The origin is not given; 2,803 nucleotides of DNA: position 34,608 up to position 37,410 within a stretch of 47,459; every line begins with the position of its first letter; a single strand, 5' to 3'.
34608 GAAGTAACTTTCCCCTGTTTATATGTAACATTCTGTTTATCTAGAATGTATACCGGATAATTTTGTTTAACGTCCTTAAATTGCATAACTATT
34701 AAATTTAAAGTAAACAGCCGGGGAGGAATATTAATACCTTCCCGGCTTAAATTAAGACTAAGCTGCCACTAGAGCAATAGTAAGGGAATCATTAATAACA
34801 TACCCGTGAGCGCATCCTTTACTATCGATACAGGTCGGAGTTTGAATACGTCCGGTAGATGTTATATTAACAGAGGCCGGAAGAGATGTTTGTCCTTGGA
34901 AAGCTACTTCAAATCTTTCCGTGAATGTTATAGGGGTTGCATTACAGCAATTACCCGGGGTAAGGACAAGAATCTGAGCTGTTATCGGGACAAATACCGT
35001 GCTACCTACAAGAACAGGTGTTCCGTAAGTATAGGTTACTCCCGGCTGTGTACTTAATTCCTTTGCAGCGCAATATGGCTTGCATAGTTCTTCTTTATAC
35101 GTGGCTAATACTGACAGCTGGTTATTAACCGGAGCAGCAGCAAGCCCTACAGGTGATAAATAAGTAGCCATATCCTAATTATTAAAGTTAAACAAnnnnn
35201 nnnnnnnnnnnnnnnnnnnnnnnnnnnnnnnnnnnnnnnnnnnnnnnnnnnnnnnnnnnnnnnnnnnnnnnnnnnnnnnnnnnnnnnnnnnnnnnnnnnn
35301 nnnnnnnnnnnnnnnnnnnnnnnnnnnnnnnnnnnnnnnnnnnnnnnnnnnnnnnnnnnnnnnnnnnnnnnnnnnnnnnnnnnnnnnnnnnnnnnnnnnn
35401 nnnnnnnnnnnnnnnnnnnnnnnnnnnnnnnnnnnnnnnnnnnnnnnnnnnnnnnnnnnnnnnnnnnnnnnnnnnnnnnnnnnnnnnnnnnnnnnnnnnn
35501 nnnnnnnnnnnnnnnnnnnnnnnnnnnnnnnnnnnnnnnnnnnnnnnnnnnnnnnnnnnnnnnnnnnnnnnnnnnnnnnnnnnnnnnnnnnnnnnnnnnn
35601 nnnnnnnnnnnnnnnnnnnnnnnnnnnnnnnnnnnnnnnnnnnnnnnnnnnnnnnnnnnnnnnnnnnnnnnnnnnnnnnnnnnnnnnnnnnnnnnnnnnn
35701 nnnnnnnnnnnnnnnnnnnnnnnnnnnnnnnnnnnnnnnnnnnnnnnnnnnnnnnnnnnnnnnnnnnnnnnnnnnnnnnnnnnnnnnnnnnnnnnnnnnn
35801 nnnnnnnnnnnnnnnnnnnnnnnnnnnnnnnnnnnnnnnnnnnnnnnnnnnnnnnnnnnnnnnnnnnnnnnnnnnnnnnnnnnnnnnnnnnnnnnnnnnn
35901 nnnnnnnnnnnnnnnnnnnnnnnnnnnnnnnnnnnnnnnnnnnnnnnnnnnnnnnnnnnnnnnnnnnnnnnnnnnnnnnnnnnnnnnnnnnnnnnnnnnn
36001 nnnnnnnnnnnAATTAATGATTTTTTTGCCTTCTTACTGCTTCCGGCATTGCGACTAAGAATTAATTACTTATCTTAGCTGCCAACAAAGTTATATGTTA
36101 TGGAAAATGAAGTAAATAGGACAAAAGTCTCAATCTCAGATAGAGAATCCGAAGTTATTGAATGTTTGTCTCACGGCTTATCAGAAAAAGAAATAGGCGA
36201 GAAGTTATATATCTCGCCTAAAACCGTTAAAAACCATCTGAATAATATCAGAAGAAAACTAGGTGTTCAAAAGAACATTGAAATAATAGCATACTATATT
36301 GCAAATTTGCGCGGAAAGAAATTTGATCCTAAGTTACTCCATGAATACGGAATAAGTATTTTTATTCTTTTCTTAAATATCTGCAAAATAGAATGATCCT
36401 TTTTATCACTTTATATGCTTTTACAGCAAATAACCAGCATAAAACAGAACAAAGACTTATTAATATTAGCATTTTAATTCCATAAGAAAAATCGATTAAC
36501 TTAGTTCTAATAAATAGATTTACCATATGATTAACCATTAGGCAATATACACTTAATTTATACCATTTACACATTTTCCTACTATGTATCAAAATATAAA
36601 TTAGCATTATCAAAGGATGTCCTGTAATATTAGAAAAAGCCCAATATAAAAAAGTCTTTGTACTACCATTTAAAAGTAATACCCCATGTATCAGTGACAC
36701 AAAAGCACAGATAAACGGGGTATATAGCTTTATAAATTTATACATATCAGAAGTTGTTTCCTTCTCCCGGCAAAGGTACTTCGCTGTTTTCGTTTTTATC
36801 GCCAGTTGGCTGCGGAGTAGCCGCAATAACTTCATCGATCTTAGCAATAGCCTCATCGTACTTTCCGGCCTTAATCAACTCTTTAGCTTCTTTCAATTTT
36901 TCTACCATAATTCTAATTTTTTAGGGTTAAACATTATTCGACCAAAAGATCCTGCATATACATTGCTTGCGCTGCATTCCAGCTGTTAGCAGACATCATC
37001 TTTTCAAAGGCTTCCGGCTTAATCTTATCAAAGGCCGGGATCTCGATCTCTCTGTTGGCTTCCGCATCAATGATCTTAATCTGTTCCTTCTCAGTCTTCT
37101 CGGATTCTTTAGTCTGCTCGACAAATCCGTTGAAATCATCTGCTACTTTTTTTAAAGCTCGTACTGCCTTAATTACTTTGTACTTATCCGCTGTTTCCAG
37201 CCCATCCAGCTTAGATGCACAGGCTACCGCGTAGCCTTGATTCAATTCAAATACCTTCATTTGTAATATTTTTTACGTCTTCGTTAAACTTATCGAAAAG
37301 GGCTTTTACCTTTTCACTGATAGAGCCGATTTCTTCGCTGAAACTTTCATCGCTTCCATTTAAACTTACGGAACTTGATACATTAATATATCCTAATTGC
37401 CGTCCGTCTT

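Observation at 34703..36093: G+C-richer two-gene unit encoding extremely Cys-rich proteins with no family I can name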

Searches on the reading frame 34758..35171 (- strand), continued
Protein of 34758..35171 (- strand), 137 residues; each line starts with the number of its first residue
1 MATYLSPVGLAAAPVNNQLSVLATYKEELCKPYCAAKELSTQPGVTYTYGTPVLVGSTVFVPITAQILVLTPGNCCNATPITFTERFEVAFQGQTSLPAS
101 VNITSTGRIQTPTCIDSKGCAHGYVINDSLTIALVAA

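Call 87: find_encoding_contigs(protein=P0121, flank=3000, max_places=4)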
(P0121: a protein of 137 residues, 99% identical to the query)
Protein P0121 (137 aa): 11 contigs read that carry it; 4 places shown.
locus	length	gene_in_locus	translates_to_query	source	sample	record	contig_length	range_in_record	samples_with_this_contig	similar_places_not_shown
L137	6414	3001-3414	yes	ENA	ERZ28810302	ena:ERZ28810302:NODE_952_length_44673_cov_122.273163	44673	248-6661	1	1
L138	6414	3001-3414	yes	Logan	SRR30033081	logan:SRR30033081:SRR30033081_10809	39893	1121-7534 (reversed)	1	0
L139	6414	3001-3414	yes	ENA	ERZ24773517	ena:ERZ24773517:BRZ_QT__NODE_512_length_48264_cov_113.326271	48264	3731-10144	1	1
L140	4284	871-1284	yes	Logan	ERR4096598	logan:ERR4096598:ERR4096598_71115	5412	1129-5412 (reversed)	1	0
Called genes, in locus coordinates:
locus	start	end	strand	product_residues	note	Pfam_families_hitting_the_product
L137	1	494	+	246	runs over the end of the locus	?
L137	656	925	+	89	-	-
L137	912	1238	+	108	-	-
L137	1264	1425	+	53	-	-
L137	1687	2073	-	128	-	PF00196:GerE, PF08281:Sigma70_r4_2 (weak)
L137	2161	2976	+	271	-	-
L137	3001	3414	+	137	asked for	-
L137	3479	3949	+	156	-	-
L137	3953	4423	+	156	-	PF25223:DUF7841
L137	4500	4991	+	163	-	-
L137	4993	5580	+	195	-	PF01520:Amidase_3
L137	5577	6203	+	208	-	PF20186:DUF6549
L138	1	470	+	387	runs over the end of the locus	-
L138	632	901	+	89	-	-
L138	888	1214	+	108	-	-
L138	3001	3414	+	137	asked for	-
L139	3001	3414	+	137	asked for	-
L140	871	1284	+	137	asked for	-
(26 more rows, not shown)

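Call 89: search_protein_families(library=pfam, proteins=[P0359, P0250, P0283, P0330], max_evalue=0.001)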
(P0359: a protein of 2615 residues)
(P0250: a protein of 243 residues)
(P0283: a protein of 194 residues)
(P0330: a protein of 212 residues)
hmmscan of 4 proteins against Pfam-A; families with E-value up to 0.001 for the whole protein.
P0359 (2615 aa): 6 families
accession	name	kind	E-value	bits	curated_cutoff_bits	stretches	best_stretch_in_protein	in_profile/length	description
PF13229.12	Beta_helix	-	4.6e-69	231.5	25.9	9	1957-2093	9-148/158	Right handed beta helix region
PF05048.19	NosD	-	1.7e-58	198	23.6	4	1451-1588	45-182/212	Periplasmic copper-binding protein (NosD)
PF05593.20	RHS_repeat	-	1.3e-15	57.8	22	2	2447-2480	1-34/38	RHS Repeat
PF00963.24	Cohesin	-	3.3e-12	47.2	24.1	1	55-164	9-119/139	Cohesin domain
PF00688.24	TGFb_propeptide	-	5.1e-05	23.5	25.8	0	1225-1278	168-220/242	TGF-beta propeptide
PF13860.13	FlgD_ig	-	0.00062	20.1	27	0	883-910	47-73/79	FlgD Ig-like domain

P0250 (243 aa): 0 families

P0283 (194 aa): 0 families

P0330 (212 aa): 0 families

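Call 94: find_homologous_proteins(query=L137:3479-3946:+)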
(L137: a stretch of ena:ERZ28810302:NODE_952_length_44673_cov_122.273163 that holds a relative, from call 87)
Query L137:3479-3946:+ (156 aa): 226 proteins with E <= 0.001 among 250 candidates; the best 120 are listed.
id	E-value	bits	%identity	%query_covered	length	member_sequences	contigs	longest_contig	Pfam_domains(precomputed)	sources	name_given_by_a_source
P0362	7.3e-93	326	99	100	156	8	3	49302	-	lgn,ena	-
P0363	9.0e-86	303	90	100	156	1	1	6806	-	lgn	-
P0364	3.7e-82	291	87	100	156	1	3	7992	-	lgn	-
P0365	5.1e-66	239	71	99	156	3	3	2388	-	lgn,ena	-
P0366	8.2e-66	238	70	99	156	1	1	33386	-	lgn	-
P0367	1.2e-64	234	71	99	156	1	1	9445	-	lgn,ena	-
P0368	6.2e-64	232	68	99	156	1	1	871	-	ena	-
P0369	7.3e-64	232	68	99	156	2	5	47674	-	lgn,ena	-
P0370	7.2e-63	229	66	99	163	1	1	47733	-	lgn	-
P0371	8.4e-63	228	67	99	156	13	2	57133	-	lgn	-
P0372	2.9e-62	227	66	99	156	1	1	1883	-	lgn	-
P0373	2.9e-62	227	66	99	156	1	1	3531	-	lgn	-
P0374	6.9e-62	226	66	99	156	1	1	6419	-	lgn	-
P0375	1.3e-61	225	66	99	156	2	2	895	-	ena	-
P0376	1.4e-61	224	66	99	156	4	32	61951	-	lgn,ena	-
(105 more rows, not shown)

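Call 97: search_dna_similar(query=L137:3479-3946:+, collection=phages, mode=protein, max_rows=40, max_evalue=0.001)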
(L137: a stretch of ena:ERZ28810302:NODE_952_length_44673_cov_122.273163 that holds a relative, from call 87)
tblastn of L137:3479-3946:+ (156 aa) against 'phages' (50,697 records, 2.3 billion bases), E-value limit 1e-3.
Records with a match: 13; places in all: 13; records where one place covers at least 80% of the query: 13.
Best place of each record, by identity: <60% 13.
By first word of the organism name: uncultured 8; Bacteriophage 2; Dulem 1; phage 1; crAssphage 1.
By host as written in the record: - 12; Propithecus coquereli 1.
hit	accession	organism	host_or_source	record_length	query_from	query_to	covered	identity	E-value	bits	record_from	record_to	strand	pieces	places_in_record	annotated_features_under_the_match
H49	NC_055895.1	uncultured phage cr7_1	human feces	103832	1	147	94%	54.0%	3e-42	154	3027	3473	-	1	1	hypothetical protein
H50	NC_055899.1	uncultured phage cr124_1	human feces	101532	1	147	94%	53.7%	3e-42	154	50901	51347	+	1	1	hypothetical protein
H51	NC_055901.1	uncultured phage cr130_1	Rhesus macaque feces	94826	1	156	100%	47.5%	2e-39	146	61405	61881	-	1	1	hypothetical protein | RNA polymerase sigma factor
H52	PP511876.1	Dulem virus 42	Propithecus coquereli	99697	1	150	96%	40.7%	5e-29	116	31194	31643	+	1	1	hypothetical protein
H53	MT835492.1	Bacteriophage sp.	human fecal samples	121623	1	140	90%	42.1%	5e-23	99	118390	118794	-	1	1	record has no annotation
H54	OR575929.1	phage csAssE-Sib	human gut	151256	1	154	99%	32.9%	6e-19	88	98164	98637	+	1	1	hypothetical protein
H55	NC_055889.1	uncultured phage cr53_1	human feces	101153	1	149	96%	29.6%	4e-6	51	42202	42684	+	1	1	hypothetical protein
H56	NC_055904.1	uncultured phage cr273_1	pig feces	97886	1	150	96%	29.1%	5e-12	68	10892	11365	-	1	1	hypothetical protein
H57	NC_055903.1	uncultured phage cr272_1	pig feces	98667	1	150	96%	29.1%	5e-12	68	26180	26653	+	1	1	hypothetical protein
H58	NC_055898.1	uncultured phage cr115_1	human feces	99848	1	149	96%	27.5%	3e-4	45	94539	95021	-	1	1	hypothetical protein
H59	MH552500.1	crAssphage sp. isolate ctcc615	mouse tissue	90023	3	156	99%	25.3%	6e-4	45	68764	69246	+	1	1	hypothetical protein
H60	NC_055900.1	uncultured phage cr125_1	human feces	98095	1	147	94%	26.3%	2e-4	46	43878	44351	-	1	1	hypothetical protein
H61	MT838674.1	Bacteriophage sp.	human fecal samples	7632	12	149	88%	27.4%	5e-4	45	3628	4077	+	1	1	record has no annotation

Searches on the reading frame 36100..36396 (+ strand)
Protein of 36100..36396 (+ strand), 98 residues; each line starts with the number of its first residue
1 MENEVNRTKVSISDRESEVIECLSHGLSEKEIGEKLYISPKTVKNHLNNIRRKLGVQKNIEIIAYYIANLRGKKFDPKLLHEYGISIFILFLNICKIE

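Call 3: search_protein_families(library=pfam, proteins=[window:36100-36396:+], max_evalue=1)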
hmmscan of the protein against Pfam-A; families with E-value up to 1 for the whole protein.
window:36100-36396:+ (98 aa): 16 families
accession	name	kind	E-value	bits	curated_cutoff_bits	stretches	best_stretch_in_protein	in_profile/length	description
PF00196.25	GerE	-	5.7e-17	61.5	23.5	1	11-64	2-55/57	Bacterial regulatory proteins, luxR family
PF08281.18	Sigma70_r4_2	-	6.1e-06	26.2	25.7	1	25-54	25-54/54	Sigma-70, region 4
PF07638.17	Sigma70_ECF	-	0.00029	21.2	21.1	1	5-57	130-182/185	ECF sigma factor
PF13556.12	HTH_30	-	0.00038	20.6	27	1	22-57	8-43/59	PucR C-terminal helix-turn-helix domain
PF04545.22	Sigma70_r4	-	0.0011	18.9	24.1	1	13-54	6-48/50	Sigma-70, region 4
PF08279.18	HTH_11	-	0.0015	18.8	25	1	15-61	1-45/55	HTH domain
PF04967.18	HTH_10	-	0.0042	17.3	23.1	1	28-54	25-51/53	HTH DNA binding domain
PF05043.19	Mga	-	0.0064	17.5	21.1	1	27-73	31-75/87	Mga helix-turn-helix domain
PF21476.4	PF0610-like_N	-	0.014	16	33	1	27-52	15-40/50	PF0610-like, N-terminal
PF13412.12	HTH_24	-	0.015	15.3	21.9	1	26-49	17-40/48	Winged helix-turn-helix DNA-binding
PF09862.15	DUF2089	-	0.016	15.3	33.4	1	30-56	20-46/47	Domain of unknown function (DUF2089)-HTH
PF00486.34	Trans_reg_C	-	0.031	14.8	26.2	1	30-59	33-62/77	Transcriptional regulatory protein, C terminal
PF13384.12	HTH_23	-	0.036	14.3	24.6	1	18-50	9-41/50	Homeodomain-like domain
PF14493.12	HTH_40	-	0.11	13.3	27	1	19-53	5-39/89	Helix-turn-helix domain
PF01726.22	LexA_DNA_bind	-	0.13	12.5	23.7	1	28-53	27-53/65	LexA DNA binding domain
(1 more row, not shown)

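Call 4: search_protein_families(library=phrogs, proteins=[window:36100-36396:+], max_evalue=1)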
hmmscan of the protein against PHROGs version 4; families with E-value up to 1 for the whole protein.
window:36100-36396:+ (98 aa): 24 families
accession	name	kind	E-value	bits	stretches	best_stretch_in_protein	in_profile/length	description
phrog_24049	-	unknown function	3e-11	44.5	1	10-67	15-72/149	-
phrog_10300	-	transcription regulation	2.7e-10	41.6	1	11-66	120-175/182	transcriptional regulator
phrog_3282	-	transcription regulation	2.1e-09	38.5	1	12-64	48-100/158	sigma factor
phrog_27555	-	transcription regulation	7.2e-08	33.3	1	6-59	126-179/203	transcriptional regulator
phrog_1740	-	transcription regulation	5.9e-06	26.1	1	2-55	159-213/567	RNA polymerase sigma factor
phrog_3855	-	DNA, RNA and nucleotide metabolism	1.5e-05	26.4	1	7-52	60-105/115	HTH DNA binding protein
phrog_323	-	transcription regulation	7.2e-05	23.5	1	8-72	145-214/319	transcriptional regulator, D5-like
phrog_731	-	unknown function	0.0002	21.7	1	4-61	145-212/227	-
phrog_13787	-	unknown function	0.00031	21.9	1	11-54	121-164/172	-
phrog_5767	-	transcription regulation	0.001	19.5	1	9-73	287-353/393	sigma factor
phrog_1058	-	unknown function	0.0044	18.1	1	5-56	77-129/134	-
phrog_1190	-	transcription regulation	0.0048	17.7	1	11-57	111-158/167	RNA polymerase sigma factor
phrog_8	-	transcription regulation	0.0069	16.9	1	21-60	83-201/346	transcriptional regulator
phrog_351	-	transcription regulation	0.0071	15.9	1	12-54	676-722/928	RNA polymerase sigma factor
phrog_31591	-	DNA, RNA and nucleotide metabolism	0.017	16.1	1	17-65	11-58/136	HTH DNA binding protein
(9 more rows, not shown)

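Call 58: search_protein_families(library=padloc, proteins=[window:36100-36396:+], max_evalue=0.1)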
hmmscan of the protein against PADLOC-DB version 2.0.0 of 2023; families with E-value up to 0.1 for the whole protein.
window:36100-36396:+ (98 aa): 10 families
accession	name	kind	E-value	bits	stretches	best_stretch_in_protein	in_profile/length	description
PDLC01851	CARF3--CARF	-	8.8e-09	33.2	1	11-55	209-253/279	-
PDLC01848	CARF3--CARF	-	3e-05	21.8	1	5-59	128-182/197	-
PDLC01268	CasR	-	7.4e-05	20.8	1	8-53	118-164/179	"CAS-I,CAS-II,CAS-III,CAS-IV,CAS-V,CAS-VI; associated_signaling"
PDLC01434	CasR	-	0.00015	19.7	1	7-53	121-168/191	"CAS-I,CAS-II,CAS-III,CAS-IV,CAS-V,CAS-VI; associated_signaling"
PDLC01855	CARF3--CARF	-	0.00033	18.4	1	11-54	217-260/288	-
PDLC01850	CARF3--CARF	-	0.0021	16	1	6-53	137-186/209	-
PDLC01438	Csa3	-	0.0078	14.3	1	15-59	149-192/305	"CAS-I,CAS-II,CAS-III,CAS-IV,CAS-V,CAS-VI; associated_signaling"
PDLC01865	CARF3--CARF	-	0.015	12.9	1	12-53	147-188/215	-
PDLC01866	CARF3--CARF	-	0.016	13.2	1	10-53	135-180/207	-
PDLC02267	AbiEi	-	0.027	11.9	0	2-25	131-154/252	AbiEi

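Call 59: search_protein_families(library=ncbifam, proteins=[window:36100-36396:+], max_evalue=0.1)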
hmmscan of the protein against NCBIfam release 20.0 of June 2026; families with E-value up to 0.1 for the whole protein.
window:36100-36396:+ (98 aa): 44 families (the best 25 are shown)
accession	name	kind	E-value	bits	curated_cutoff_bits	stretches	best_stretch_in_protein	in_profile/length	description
NF047785.1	respo_reg_MadR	equivalog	1e-15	57.7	300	1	7-69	144-204/209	MadR family response regulator transcription factor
TIGR03020.2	EpsA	equivalog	5.9e-13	49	170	1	9-64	188-243/247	XrtB/PEP-CTERM-associated transcriptional regulator EpsA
NF038181.1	reg_ATPase_IniR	equivalog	3.3e-12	45.6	750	1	8-65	763-820/827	isoniazid response ATPase/transcriptional regulator IniR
NF052366.1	photon_PedR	equivalog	4.7e-12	45.9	120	1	11-66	2-57/74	photosynthetic electron transport-dependent transcriptional regulator PedR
NF007403.0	PRK09935.1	equivalog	1.7e-11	44.2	271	1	7-65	145-203/210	fimbria biosynthesis transcriptional regulator FimZ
NF052445.1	RespRegMctR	equivalog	3.7e-11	42.8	300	1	1-69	134-202/205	two-component system response regulator MctR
TIGR03541.1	reg_near_HchA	equivalog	1.1e-10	41.5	215.6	1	3-66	163-226/232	PA1136 family autoinducer-binding transcriptional regulator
NF007505.1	PRK10100.1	equivalog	2.9e-10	40.1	250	1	7-66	140-199/204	biofilm master transcriptional regulator CsgD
NF041232.1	BagY_FevT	exception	3.8e-09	35.9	700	1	11-64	296-349/367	LuxR family transcriptional regulator BagY/FevT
NF007708.0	PRK10403.1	equivalog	4.8e-09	36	343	1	12-67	154-209/215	nitrate/nitrite response regulator protein NarP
NF007685.0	PRK10360.1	equivalog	1.7e-08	34.5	258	1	11-63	137-189/196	response regulator transcription factor UhpA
NF011896.0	PRK15369.1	equivalog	1.7e-08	34.4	242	1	5-65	143-203/211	two component system response regulator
NF007935.0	PRK10651.1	equivalog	9.5e-08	31.5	250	1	6-65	150-209/216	two-component system response regulator NarL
NF047608.1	LIC13292_fam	subfamily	7.5e-07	29.4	200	1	11-70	102-161/166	LIC13292 family transcriptional regulator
TIGR02937.1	sigma70-ECF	superfamily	1.9e-06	27.6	42.9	1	10-55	116-162/165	sigma-70 family RNA polymerase sigma factor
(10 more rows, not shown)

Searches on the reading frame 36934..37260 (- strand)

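Call 58: search_protein_families(library=padloc, proteins=[window:36934-37260:-], max_evalue=0.1)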
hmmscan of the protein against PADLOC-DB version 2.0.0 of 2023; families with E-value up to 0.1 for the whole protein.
window:36934-37260:- (108 aa): 0 families

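Call 59: search_protein_families(library=ncbifam, proteins=[window:36934-37260:-], max_evalue=0.1)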
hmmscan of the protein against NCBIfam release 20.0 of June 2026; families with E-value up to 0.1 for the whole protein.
window:36934-37260:- (108 aa): 1 family
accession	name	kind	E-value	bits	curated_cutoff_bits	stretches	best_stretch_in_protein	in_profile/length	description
NF009167.0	PRK12514.1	equivalog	0.013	15.4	265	1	1-70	56-123/180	RNA polymerase sigma factor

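Call 78: search_protein_families(library=phrogs, proteins=[window:36934-37260:-], max_evalue=0.01)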
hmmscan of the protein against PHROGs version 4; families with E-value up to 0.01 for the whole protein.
window:36934-37260:- (108 aa): 0 families
